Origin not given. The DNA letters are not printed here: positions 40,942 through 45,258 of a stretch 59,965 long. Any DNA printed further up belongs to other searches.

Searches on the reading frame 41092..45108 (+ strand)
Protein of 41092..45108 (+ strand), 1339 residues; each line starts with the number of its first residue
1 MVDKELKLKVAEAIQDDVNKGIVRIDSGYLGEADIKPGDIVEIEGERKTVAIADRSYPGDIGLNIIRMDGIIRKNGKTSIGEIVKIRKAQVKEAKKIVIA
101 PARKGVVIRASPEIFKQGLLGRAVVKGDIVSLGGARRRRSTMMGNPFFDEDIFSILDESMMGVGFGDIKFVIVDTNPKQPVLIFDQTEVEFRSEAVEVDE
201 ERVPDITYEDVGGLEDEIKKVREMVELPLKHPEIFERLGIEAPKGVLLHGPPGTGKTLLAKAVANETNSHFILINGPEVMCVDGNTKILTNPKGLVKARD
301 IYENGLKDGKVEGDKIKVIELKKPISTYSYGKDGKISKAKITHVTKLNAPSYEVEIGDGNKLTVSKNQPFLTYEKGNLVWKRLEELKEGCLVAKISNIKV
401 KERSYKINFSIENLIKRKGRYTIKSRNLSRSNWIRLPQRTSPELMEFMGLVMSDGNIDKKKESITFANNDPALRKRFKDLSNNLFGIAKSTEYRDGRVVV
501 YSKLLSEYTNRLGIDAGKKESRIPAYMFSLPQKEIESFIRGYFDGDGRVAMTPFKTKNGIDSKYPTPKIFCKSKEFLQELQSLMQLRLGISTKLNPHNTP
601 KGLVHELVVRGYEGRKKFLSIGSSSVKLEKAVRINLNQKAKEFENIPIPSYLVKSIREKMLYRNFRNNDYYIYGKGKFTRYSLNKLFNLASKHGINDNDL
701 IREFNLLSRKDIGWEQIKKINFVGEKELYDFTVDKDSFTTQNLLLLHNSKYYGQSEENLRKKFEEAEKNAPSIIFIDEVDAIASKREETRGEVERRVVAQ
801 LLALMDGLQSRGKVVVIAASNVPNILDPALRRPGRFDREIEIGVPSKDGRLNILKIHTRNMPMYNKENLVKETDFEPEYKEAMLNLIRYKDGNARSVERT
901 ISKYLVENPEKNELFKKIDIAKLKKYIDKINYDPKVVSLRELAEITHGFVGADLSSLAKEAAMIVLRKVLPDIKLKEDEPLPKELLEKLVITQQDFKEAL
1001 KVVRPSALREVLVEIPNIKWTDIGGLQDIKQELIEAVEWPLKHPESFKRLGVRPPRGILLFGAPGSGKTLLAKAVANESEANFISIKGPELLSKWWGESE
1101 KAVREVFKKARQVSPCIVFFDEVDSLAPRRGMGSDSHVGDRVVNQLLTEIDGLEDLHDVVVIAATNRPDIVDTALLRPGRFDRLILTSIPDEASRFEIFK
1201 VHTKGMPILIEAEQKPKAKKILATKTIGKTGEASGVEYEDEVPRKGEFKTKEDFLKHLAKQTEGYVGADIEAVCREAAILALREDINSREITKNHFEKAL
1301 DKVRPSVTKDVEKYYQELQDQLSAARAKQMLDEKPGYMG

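Call 12: search_protein_families(library=pfam, proteins=[window:41092-45108:+], max_evalue=0.001)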
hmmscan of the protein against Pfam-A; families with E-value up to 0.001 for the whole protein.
window:41092-45108:+ (1339 aa): 33 families (the best 25 are shown)
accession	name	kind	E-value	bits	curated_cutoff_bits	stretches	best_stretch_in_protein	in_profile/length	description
PF00004.35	AAA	-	2.3e-89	297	21.2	3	1058-1186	1-128/131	ATPase family associated with various cellular activities (AAA)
PF17862.7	AAA_lid_3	-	9.9e-31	105.3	27.2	2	1255-1298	4-45/45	AAA+ lid domain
PF02359.24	CDC48_N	-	2.8e-25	88.8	35.1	1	7-90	1-84/85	Cell division protein 48 (CDC48), N-terminal domain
PF14528.11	LAGLIDADG_3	-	2.2e-15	57.1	22.5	1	536-614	4-74/82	LAGLIDADG-like domain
PF13191.12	AAA_16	-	3.9e-12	47.4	32.6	1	234-276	15-58/167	AAA ATPase domain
PF13401.12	AAA_22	-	7.1e-12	46.2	27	0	246-280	8-45/130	AAA domain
PF14890.11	Intein_splicing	-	1.3e-11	45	35.8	1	332-748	29-155/155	Intein splicing domain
PF05496.18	RuvB_N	-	5.9e-11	42.8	27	1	242-290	32-80/159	Holliday junction DNA helicase RuvB P-loop domain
PF07724.20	AAA_2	-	1.1e-10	42.2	27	0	1058-1151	6-100/166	AAA domain (Cdc48 subfamily)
PF06068.19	TIP49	-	1.6e-09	37.8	23.8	1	243-291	50-101/347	TIP49 P-loop domain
PF13173.12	AAA_14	-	6.8e-09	36.3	27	0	1058-1125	5-73/129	AAA domain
PF07728.20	AAA_5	-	1.6e-08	35.1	22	0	245-277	1-34/139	AAA domain (dynein-related subfamily)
PF02933.23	CDC48_2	-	5.1e-08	32.9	22.4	1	113-197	8-63/64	Cell division protein 48 (CDC48), domain 2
PF13671.12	AAA_33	-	1.1e-07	32.7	27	0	1058-1097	2-39/143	AAA domain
PF20720.3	nSTAND3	-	5.3e-07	29.9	27.2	0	1058-1102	20-67/155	Novel STAND NTPase 3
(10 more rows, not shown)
